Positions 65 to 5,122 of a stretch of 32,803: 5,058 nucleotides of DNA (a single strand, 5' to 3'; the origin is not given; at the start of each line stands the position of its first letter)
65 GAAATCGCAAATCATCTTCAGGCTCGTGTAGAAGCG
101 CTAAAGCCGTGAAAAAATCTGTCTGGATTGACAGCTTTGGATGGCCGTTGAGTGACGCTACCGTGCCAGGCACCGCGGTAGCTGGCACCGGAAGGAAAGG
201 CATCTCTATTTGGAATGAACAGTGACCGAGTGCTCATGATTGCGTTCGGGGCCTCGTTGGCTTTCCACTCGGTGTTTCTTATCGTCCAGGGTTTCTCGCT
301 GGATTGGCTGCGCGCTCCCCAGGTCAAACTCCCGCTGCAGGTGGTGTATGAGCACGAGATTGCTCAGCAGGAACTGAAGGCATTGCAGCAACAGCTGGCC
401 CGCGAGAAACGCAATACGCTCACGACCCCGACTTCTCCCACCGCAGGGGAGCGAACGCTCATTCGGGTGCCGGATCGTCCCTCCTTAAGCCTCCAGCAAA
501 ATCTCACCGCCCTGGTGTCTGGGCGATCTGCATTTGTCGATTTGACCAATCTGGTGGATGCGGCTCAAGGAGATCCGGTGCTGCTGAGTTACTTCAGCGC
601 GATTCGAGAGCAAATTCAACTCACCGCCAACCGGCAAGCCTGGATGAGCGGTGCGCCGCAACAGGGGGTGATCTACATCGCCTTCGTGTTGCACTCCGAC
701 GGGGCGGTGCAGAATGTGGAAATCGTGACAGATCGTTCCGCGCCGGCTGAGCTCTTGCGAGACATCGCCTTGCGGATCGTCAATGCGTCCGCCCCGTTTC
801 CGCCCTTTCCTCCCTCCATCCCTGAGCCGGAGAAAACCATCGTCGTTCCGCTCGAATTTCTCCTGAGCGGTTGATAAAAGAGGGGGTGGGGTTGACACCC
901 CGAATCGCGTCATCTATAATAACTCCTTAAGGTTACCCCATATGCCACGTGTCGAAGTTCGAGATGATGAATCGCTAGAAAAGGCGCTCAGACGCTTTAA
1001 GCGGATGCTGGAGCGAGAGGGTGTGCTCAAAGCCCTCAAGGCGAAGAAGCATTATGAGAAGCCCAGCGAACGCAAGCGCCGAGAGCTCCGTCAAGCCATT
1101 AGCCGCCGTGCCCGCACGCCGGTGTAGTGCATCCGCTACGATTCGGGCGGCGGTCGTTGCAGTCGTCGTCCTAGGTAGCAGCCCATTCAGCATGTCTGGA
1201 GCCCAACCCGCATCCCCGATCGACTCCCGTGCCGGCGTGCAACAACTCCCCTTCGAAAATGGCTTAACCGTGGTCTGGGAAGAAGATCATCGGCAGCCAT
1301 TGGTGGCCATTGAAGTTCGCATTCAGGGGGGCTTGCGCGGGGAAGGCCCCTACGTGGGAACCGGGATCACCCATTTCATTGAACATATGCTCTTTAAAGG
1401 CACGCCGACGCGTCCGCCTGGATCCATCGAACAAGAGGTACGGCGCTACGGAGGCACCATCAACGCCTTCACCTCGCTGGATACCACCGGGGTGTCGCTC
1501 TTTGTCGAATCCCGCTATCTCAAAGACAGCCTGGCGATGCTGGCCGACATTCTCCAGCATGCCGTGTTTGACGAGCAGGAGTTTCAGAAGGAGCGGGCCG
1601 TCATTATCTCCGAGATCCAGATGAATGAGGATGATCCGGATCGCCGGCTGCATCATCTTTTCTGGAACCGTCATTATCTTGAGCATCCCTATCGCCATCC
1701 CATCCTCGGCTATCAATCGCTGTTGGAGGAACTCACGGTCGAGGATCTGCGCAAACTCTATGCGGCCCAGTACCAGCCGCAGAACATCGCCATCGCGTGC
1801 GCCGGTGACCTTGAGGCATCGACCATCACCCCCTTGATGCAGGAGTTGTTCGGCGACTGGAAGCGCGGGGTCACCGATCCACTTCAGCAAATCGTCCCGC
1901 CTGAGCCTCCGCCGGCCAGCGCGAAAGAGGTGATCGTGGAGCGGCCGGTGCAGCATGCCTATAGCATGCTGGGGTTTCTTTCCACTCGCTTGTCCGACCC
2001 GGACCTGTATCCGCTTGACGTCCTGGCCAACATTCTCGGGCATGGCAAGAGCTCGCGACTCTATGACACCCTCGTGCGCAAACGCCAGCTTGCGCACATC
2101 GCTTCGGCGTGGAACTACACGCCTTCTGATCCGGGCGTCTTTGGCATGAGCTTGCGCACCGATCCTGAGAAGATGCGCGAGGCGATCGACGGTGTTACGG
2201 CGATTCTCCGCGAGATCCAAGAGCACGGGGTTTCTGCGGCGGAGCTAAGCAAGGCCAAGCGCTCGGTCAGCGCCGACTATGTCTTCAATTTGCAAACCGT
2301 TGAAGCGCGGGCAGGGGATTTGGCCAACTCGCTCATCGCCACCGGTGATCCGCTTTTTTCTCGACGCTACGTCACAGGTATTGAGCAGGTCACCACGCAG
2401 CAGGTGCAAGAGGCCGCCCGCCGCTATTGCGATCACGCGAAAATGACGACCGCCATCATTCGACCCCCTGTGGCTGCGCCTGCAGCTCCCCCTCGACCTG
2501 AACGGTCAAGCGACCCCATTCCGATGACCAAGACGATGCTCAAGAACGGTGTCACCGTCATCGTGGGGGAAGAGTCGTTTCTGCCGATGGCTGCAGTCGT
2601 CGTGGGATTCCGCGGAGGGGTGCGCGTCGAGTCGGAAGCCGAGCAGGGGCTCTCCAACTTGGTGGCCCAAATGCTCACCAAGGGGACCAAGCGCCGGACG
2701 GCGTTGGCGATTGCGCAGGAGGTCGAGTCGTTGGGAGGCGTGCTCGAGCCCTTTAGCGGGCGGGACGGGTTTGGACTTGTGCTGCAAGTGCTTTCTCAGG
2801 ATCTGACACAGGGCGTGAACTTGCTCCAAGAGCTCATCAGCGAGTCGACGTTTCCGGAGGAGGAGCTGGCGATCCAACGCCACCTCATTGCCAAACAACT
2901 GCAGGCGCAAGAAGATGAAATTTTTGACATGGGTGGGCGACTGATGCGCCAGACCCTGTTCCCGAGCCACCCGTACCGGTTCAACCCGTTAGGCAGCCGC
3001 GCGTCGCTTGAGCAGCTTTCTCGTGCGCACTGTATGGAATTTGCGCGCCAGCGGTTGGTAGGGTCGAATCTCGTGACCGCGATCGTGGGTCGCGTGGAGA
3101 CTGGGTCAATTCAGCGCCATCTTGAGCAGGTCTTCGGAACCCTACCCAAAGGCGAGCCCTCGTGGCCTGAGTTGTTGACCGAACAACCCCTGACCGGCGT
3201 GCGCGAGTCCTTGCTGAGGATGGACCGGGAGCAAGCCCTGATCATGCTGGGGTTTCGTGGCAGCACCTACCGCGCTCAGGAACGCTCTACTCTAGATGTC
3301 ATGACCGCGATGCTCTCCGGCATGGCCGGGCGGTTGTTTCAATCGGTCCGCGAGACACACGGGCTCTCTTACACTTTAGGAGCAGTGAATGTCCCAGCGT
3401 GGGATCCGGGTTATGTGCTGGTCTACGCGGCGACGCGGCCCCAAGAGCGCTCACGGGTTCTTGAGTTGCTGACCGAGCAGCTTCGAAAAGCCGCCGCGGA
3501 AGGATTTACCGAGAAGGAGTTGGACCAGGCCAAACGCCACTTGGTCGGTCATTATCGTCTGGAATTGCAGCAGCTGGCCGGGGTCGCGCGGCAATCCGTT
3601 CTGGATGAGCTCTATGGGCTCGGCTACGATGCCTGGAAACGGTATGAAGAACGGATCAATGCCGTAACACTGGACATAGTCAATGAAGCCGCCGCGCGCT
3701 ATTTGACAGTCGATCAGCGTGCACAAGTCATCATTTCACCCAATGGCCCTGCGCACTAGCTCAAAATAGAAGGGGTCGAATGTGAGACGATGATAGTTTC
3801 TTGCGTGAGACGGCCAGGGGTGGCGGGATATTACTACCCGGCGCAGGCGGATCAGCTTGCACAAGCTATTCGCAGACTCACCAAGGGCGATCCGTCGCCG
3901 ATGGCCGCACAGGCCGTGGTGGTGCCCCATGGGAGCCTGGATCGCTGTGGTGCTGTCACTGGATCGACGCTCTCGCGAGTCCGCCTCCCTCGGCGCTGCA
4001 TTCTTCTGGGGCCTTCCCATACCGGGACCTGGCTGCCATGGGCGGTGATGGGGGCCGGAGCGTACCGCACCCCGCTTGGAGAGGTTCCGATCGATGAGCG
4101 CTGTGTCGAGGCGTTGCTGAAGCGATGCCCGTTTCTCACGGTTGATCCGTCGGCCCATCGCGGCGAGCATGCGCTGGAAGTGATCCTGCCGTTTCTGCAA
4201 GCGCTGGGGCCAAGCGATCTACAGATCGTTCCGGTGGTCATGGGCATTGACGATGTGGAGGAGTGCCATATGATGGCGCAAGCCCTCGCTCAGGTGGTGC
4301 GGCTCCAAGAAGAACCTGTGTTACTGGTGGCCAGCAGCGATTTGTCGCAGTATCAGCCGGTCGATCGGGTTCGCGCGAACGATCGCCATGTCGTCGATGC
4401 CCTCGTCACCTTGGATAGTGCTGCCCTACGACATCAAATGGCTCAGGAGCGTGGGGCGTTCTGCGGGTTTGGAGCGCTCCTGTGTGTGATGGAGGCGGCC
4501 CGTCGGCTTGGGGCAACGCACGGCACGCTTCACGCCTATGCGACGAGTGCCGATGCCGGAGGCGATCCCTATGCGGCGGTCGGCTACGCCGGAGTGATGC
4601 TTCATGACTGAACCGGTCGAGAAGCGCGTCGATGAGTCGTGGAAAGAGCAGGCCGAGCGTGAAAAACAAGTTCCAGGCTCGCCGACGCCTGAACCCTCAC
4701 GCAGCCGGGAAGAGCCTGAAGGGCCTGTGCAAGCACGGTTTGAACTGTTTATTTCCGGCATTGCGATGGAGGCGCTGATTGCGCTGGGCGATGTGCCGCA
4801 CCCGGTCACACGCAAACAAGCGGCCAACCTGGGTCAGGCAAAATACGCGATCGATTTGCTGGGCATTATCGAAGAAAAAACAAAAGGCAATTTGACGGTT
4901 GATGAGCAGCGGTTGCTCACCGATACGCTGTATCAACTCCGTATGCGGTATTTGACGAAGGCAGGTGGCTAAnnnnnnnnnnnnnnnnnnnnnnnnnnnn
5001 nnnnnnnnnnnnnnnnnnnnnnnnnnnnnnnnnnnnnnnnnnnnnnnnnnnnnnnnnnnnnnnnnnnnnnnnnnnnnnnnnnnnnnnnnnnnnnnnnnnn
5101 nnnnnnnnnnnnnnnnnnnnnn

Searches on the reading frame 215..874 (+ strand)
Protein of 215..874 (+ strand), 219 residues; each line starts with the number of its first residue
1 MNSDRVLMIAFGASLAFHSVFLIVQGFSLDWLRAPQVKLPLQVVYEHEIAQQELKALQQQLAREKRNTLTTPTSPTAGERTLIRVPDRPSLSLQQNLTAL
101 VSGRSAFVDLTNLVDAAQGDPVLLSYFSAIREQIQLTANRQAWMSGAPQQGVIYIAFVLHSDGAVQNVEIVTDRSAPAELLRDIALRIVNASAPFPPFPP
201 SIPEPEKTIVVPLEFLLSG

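Call 56: search_protein_families(library=pfam, proteins=[window:215-874:+], max_evalue=0.00001)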
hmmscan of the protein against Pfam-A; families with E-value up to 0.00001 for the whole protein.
window:215-874:+ (219 aa): 1 family
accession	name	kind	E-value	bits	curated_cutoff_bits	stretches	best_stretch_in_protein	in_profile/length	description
PF03544.19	TonB_C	-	3.4e-06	27.9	24.6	1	149-215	14-77/79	Gram-negative bacterial TonB protein C-terminal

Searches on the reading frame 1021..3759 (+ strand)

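Call 56: search_protein_families(library=pfam, proteins=[window:1021-3759:+], max_evalue=0.00001)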
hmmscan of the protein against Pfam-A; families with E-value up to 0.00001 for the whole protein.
window:1021-3759:+ (912 aa): 2 families
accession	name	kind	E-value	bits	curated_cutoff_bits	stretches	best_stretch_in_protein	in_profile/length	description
PF05193.26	Peptidase_M16_C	-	4.7e-70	235.6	23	2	238-415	2-180/181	Peptidase M16 inactive domain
PF00675.25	Peptidase_M16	-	4.4e-45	153.7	22.3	2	84-224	2-145/149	Insulinase (Peptidase family M16)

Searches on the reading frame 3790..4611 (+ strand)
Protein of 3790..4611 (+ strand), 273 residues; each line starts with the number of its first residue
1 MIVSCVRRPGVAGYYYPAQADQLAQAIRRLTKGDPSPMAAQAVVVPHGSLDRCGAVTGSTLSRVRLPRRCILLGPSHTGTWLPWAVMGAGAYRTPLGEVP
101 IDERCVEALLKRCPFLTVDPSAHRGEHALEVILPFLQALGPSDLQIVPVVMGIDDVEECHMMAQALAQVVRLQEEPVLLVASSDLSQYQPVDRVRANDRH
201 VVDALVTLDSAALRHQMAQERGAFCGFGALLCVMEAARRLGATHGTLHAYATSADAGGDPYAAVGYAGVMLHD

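Call 56: search_protein_families(library=pfam, proteins=[window:3790-4611:+], max_evalue=0.00001)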
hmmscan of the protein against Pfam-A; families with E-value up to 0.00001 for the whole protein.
window:3790-4611:+ (273 aa): 1 family
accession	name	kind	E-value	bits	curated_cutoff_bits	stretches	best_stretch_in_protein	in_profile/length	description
PF01875.22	Memo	-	9.3e-56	189.4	27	1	9-269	2-268/269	Memo-like protein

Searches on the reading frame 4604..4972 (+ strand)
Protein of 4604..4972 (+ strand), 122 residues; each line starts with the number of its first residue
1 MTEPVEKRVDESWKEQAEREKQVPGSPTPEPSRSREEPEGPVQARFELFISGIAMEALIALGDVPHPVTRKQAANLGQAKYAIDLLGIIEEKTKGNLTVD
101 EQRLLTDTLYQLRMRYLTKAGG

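Call 56: search_protein_families(library=pfam, proteins=[window:4604-4972:+], max_evalue=0.00001)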
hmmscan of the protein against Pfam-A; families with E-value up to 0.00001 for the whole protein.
window:4604-4972:+ (122 aa): 1 family
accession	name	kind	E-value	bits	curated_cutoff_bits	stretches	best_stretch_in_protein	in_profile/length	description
PF08899.16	DUF1844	-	3.3e-25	88.5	27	1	44-117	2-75/76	Domain of unknown function (DUF1844)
